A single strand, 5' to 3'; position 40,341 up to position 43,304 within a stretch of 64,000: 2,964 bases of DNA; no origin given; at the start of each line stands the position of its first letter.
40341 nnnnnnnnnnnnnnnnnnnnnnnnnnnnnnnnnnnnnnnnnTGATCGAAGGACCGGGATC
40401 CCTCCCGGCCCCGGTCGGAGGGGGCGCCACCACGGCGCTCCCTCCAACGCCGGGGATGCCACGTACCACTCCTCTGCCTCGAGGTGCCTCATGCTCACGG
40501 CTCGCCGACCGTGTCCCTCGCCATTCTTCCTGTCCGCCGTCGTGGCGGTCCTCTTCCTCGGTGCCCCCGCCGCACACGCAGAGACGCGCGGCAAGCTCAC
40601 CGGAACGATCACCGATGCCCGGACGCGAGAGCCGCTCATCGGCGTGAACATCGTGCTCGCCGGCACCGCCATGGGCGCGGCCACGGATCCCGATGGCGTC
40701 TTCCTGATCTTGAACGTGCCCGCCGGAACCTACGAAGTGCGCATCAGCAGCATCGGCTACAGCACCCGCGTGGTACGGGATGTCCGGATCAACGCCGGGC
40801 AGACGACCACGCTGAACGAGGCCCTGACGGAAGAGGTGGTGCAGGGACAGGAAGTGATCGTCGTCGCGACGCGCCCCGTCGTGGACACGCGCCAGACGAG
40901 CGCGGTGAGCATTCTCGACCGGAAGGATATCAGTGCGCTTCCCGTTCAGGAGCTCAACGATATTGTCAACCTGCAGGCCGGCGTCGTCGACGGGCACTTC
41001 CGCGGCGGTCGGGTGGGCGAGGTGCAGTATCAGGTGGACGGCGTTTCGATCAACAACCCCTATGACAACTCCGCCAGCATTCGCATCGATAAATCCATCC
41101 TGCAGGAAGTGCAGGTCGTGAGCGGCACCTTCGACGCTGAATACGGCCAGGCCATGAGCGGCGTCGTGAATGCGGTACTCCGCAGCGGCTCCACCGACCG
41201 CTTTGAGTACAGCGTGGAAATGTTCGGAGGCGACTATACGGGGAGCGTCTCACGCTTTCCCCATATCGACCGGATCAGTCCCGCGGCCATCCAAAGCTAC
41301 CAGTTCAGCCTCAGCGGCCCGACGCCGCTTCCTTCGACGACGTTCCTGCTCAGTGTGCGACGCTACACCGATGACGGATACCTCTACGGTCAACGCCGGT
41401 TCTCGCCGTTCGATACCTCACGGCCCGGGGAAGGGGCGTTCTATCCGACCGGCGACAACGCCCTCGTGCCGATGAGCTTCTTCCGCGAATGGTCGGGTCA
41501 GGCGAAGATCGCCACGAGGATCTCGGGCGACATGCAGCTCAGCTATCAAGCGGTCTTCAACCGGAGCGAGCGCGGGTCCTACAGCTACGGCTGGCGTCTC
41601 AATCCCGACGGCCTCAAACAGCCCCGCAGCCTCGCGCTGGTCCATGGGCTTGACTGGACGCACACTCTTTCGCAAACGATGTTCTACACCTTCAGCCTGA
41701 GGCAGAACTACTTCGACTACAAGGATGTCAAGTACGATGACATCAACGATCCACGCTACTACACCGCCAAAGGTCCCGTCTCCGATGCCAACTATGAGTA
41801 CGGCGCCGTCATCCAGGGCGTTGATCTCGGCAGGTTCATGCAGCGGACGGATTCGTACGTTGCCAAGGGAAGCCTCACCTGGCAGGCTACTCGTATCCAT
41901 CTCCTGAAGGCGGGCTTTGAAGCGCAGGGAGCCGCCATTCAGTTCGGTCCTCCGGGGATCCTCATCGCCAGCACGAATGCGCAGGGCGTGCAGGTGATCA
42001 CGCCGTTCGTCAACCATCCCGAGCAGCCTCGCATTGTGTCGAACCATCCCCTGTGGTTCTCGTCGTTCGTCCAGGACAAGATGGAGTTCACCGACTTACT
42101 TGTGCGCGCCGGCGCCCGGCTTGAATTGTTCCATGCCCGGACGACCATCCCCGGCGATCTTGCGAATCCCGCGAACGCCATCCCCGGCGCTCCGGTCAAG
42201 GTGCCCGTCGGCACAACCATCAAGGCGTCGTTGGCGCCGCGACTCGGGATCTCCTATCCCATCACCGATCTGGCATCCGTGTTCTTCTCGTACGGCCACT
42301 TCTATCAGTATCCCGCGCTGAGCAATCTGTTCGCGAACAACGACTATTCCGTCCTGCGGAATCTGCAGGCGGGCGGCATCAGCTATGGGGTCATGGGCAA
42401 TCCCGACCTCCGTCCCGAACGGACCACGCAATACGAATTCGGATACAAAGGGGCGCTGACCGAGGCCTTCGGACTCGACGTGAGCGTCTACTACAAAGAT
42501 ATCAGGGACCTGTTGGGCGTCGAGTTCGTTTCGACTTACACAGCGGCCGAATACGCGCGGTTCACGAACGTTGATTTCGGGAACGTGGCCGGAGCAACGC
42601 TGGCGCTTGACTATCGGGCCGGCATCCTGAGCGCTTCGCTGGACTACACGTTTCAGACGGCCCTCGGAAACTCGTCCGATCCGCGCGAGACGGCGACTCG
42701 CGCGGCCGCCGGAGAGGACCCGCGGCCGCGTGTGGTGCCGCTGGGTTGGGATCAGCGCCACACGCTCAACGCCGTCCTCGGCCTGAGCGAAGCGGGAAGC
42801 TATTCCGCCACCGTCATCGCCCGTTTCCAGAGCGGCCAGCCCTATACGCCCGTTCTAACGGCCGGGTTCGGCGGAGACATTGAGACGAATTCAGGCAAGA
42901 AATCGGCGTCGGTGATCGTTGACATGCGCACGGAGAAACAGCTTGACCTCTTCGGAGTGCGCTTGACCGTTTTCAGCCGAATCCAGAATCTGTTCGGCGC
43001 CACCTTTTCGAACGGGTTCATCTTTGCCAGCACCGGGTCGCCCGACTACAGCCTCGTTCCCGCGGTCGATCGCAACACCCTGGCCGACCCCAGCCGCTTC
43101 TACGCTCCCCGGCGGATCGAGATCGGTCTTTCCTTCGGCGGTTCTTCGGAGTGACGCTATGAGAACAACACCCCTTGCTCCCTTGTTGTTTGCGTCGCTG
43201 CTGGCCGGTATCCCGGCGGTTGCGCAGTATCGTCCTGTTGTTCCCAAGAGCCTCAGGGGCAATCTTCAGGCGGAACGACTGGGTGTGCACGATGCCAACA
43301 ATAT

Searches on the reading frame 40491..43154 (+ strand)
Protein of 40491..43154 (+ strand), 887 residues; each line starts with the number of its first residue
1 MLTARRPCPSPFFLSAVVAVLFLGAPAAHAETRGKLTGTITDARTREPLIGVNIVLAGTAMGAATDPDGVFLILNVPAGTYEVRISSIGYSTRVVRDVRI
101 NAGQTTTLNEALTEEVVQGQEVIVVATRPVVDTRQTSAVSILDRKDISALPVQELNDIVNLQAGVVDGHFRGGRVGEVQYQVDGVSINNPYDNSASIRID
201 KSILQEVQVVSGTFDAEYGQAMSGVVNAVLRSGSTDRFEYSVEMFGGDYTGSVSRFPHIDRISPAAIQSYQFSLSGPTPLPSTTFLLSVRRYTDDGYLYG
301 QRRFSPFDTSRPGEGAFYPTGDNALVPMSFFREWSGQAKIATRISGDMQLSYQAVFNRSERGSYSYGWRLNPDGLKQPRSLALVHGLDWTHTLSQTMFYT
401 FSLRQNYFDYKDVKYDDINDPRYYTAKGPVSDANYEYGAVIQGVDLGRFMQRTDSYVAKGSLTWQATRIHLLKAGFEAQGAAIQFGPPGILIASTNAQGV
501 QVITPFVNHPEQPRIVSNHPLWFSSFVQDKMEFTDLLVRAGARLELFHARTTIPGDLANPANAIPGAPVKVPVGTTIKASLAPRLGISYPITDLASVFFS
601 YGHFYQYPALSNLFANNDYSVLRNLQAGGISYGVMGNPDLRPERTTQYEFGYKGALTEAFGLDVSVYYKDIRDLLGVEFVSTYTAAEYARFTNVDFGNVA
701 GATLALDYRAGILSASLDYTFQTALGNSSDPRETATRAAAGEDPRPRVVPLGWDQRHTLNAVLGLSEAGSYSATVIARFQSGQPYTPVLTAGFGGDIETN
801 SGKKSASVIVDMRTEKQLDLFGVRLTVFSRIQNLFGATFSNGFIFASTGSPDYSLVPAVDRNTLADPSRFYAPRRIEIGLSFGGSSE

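Call 42: find_encoding_contigs(protein=window:40491-43154:+, flank=10000, max_places=1)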
Protein window:40491-43154:+ (887 aa): 6 contigs read that carry it; 1 place shown.
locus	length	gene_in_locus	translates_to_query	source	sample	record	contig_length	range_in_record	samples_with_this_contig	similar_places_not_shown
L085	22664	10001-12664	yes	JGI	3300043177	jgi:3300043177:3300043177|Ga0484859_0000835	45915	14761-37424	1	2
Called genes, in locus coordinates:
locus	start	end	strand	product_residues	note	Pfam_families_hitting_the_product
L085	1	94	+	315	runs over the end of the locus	PF01145:Band_7, PF16200:Band_7_C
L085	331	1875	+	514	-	PF00144:Beta-lactamase, PF11954:DUF3471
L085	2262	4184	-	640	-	PF00501:AMP-binding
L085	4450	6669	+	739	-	PF00933:Glyco_hydro_3, PF01915:Glyco_hydro_3_C, PF14310:Fn3-like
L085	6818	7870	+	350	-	PF00356:LacI, PF00532:Peripla_BP_1, PF13407:Peripla_BP_4, PF13377:Peripla_BP_3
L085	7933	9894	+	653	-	PF06452:CBM9_1 (weak), PF18962:Por_Secre_tail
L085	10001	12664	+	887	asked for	PF13620:CarboxypepD_reg, PF13715:CarbopepD_reg_2, PF07715:Plug (weak), PF00593:TonB_dep_Rec_b-barrel, PF14905:OMP_b-brl_3 (weak)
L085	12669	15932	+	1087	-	-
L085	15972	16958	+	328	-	PF19572:PorV (weak)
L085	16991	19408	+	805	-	PF06165:GH94_b-supersand, PF17167:Glyco_hydro_94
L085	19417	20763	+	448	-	PF10091:Glycoamylase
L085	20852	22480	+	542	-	PF10091:Glycoamylase, PF18962:Por_Secre_tail (weak)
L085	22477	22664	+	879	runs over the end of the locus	PF02837:Glyco_hydro_2_N (weak), PF00703:Glyco_hydro_2, PF02836:Glyco_hydro_2_C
